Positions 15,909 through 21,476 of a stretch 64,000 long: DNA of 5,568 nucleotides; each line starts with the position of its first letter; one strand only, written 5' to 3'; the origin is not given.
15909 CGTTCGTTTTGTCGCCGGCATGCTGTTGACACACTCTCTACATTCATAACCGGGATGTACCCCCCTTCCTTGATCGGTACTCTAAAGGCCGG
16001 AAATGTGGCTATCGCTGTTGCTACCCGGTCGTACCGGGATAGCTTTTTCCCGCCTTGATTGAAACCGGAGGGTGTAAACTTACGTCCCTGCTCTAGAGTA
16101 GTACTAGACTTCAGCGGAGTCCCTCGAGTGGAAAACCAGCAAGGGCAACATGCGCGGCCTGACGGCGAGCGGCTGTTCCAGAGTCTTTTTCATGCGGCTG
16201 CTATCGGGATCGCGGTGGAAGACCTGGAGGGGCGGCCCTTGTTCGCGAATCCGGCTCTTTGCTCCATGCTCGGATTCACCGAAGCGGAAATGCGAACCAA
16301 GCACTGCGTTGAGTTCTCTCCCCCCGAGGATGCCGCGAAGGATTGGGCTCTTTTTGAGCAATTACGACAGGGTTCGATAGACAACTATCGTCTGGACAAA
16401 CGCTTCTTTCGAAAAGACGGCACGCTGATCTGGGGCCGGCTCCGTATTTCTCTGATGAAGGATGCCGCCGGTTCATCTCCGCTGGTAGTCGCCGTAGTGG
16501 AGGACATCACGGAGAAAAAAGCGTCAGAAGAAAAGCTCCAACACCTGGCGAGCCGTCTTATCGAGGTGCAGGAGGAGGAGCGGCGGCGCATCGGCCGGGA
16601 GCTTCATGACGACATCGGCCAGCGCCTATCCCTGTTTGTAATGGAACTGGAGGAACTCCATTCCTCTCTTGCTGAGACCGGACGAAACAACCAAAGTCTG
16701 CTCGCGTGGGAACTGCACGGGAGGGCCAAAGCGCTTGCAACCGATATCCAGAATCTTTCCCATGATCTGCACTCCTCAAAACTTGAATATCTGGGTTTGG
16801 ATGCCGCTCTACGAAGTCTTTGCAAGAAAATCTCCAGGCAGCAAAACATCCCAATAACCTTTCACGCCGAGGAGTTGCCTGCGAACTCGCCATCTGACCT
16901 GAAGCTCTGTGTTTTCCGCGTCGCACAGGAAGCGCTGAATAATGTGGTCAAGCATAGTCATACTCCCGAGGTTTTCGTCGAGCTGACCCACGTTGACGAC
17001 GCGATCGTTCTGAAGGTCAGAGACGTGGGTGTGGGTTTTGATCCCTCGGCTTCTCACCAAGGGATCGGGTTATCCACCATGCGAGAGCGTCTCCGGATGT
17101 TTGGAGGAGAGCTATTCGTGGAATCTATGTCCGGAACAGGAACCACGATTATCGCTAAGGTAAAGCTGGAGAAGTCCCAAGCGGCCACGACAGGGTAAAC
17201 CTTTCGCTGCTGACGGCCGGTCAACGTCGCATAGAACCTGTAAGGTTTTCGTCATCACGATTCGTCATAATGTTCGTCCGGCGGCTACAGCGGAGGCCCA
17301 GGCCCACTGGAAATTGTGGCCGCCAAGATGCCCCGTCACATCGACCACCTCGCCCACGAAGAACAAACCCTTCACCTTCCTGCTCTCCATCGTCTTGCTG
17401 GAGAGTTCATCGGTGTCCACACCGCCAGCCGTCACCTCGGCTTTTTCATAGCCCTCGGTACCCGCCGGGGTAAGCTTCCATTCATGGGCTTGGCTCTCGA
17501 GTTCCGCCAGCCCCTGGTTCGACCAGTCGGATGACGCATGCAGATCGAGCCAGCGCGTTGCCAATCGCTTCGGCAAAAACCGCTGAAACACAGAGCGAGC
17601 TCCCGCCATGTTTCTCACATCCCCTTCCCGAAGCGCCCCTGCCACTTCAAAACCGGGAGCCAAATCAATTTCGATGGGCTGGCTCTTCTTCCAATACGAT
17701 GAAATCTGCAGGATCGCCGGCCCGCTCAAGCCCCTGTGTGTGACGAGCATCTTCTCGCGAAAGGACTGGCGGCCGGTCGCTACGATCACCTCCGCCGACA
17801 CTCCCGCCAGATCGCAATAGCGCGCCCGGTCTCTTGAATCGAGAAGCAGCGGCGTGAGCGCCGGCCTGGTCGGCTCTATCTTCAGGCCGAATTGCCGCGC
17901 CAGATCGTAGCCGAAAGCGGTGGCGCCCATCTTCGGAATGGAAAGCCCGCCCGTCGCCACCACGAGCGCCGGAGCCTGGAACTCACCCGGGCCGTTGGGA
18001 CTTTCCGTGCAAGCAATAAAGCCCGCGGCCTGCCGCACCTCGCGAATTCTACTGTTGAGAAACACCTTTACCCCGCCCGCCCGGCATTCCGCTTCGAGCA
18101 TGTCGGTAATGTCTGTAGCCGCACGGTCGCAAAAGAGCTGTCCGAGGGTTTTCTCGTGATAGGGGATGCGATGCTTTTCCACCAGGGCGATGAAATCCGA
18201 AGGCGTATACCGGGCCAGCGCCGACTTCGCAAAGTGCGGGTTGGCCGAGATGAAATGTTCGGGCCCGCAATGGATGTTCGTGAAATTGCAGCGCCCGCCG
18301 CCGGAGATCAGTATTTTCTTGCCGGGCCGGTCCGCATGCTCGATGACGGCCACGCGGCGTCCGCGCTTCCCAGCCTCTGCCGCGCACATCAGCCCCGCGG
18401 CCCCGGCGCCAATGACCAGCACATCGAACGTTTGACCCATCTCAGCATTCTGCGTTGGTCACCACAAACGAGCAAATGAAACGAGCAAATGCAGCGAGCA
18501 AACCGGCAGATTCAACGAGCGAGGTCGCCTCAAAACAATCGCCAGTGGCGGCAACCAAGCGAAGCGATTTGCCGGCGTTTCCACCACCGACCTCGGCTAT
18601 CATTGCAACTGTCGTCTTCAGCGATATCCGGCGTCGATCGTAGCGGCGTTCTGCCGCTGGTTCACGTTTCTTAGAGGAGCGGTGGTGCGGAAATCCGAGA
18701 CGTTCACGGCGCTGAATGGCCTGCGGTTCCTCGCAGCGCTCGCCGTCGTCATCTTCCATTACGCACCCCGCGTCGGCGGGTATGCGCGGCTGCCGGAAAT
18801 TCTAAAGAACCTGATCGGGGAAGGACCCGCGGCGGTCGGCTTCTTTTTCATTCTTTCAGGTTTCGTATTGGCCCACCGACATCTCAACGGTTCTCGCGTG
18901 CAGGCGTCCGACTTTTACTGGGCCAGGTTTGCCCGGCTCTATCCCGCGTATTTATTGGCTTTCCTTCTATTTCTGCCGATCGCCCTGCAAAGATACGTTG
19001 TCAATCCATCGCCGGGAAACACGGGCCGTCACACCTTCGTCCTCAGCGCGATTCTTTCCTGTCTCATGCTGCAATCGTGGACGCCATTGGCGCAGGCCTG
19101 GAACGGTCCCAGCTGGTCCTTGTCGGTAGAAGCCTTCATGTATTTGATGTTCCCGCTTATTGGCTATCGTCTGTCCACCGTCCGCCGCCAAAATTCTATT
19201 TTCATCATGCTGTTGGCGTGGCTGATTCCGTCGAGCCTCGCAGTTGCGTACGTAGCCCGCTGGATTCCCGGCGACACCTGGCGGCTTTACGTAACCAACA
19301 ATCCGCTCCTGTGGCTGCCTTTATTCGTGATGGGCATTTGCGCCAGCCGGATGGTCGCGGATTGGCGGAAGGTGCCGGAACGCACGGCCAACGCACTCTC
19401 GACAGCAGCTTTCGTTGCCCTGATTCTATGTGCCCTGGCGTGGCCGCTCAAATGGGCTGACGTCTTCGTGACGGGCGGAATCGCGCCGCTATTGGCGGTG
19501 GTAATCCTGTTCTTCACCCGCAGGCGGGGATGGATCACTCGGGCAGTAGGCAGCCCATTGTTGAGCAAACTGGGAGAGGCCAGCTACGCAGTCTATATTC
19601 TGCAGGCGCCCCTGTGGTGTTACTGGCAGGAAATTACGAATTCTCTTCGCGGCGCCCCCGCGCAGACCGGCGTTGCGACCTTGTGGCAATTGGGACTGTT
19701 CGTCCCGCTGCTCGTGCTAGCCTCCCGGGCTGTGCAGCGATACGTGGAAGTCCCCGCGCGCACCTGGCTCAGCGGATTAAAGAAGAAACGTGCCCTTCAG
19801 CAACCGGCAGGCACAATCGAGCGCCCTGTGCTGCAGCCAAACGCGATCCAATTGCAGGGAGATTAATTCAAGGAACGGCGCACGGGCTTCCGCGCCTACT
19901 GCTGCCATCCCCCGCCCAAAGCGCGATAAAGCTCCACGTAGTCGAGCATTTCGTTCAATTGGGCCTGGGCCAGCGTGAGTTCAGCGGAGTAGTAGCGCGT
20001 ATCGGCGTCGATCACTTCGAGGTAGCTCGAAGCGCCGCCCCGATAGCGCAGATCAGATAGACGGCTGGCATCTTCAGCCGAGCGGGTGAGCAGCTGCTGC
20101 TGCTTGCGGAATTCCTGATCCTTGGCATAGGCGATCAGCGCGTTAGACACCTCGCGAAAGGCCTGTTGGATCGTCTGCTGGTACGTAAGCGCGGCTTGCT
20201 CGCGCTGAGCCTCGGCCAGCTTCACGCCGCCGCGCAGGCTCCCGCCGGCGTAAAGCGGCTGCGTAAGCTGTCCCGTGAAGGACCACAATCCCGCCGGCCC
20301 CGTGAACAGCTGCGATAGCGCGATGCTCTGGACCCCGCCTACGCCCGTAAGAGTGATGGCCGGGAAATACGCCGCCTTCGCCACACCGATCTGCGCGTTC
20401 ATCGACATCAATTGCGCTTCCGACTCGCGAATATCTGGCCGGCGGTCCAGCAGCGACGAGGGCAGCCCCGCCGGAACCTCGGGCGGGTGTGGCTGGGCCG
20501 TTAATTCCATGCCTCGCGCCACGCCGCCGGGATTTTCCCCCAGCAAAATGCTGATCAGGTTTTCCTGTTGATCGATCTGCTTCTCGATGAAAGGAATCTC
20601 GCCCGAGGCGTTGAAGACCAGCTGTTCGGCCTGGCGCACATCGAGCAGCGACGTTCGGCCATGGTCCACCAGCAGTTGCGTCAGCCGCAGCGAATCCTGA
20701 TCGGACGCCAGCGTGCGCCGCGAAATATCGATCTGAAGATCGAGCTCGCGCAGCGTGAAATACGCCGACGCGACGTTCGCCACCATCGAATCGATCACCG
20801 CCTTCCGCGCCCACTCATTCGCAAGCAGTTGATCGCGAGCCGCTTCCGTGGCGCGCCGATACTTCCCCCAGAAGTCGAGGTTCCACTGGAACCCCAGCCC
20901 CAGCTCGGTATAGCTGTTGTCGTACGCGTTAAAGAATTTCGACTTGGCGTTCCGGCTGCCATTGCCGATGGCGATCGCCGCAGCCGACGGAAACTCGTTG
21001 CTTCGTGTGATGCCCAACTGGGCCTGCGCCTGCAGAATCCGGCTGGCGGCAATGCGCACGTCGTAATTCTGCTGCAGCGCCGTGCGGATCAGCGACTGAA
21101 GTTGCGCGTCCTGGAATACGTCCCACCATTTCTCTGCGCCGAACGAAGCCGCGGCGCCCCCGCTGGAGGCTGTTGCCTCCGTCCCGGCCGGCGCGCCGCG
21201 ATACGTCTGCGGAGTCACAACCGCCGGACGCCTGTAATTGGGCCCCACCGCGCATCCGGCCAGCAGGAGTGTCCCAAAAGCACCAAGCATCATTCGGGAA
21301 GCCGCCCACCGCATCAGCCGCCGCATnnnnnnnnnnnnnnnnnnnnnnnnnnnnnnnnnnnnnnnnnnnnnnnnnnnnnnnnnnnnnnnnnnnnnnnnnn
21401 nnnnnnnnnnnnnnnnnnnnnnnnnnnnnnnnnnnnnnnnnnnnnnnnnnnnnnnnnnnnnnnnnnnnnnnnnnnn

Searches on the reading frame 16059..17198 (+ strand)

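Call 36: search_protein_families(library=pfam, proteins=[window:16059-17198:+], max_evalue=0.001)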
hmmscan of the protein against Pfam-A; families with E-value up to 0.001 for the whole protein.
window:16059-17198:+ (379 aa): 8 families
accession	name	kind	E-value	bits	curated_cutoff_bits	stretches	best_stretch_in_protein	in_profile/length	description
PF13426.13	PAS_9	-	4.9e-15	56.1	27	1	50-152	3-103/103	PAS domain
PF02518.31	HATPase_c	-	5.3e-13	49.8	26.4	1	286-371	7-110/111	Histidine kinase-, DNA gyrase B-, and HSP90-like ATPase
PF08447.18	PAS_3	-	1.3e-09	38.6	25.6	1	61-146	2-88/89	PAS fold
PF00989.32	PAS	-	2.7e-09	37.5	22.6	1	39-150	2-113/113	PAS fold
PF07730.19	HisKA_3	-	3.6e-08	34.3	24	1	174-240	1-66/68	Histidine kinase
PF13188.13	PAS_8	-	1.5e-07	31.5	21.8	1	39-93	2-57/65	PAS domain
PF08448.16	PAS_4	-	4e-07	30.7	23.1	1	49-154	6-109/110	PAS fold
PF13581.12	HATPase_c_2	-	0.00013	22.4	27.4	1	289-332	36-84/127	Histidine kinase-like ATPase domain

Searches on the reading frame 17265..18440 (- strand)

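Call 37: search_protein_families(library=pfam, proteins=[window:17265-18440:-], max_evalue=0.001)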
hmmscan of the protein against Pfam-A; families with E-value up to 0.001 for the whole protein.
window:17265-18440:- (391 aa): 13 families
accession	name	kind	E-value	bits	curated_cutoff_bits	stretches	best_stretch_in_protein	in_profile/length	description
PF03486.20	HI0933_like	-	5.4e-90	301.5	50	1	6-389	2-243/244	HI0933-like protein Rossmann domain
PF22780.1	HI0933_like_1st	-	1.2e-28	100.4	27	1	192-336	1-165/165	HI0933-like protein barrel and H2TH domain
PF00890.30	FAD_binding_2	-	4e-13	49.8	20.4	1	6-50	1-45/414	FAD binding domain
PF01266.30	DAO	-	4.2e-12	46.7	27.9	1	6-106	1-94/353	FAD dependent oxidoreductase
PF07992.20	Pyr_redox_2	-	1.9e-09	37.8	26.1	1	5-165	1-109/291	Pyridine nucleotide-disulphide oxidoreductase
PF12831.13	FAD_oxidored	-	3.8e-08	33.5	27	1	6-164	1-145/416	FAD dependent oxidoreductase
PF13450.12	NAD_binding_8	-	6.4e-08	33.2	21.9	1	9-40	1-32/68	NAD(P)-binding Rossmann-like domain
PF01134.28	GIDA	-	1.2e-06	28.3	22.1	0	6-35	1-30/391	Glucose inhibited division protein A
PF00070.33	Pyr_redox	-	1.5e-06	29.1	22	1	7-40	2-35/82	Pyridine nucleotide-disulphide oxidoreductase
PF13738.12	Pyr_redox_3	-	5.1e-06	26.4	30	0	8-36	1-30/305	Pyridine nucleotide-disulphide oxidoreductase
PF05834.18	Lycopene_cycl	-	6.1e-05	22.7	23.4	0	6-38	1-35/380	Lycopene cyclase protein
PF01494.25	FAD_binding_3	-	0.00015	21.5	22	0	5-37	2-34/349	FAD binding domain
PF01946.23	Thi4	-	0.00063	19.5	26.2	0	5-42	18-56/235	Thi4 family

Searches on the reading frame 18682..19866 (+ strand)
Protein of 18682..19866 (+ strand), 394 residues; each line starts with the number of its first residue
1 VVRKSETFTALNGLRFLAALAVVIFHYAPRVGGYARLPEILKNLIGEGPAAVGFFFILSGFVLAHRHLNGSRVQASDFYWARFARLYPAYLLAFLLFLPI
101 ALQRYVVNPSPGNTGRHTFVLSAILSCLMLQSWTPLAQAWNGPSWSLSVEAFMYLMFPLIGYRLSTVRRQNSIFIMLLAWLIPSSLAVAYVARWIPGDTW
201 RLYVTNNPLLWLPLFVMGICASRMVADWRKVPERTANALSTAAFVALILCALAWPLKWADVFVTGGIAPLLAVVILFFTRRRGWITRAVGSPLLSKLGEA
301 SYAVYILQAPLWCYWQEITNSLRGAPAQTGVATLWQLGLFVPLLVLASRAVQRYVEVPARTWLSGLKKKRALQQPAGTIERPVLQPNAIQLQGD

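Call 37: search_protein_families(library=pfam, proteins=[window:18682-19866:+], max_evalue=0.001)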
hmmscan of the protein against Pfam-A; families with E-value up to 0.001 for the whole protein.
window:18682-19866:+ (394 aa): 1 family
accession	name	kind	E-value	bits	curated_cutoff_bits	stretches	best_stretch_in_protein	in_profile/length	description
PF01757.29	Acyl_transf_3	-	2.9e-33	115.8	31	1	10-346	3-319/326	Acyltransferase domain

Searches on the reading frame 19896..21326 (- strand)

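Call 37: search_protein_families(library=pfam, proteins=[window:19896-21326:-], max_evalue=0.001)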
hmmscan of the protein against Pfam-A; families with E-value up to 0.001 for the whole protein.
window:19896-21326:- (476 aa): 1 family
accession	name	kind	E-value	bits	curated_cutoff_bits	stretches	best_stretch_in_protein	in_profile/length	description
PF02321.23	OEP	-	1.5e-51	175.3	22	2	289-471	5-187/187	Outer membrane efflux protein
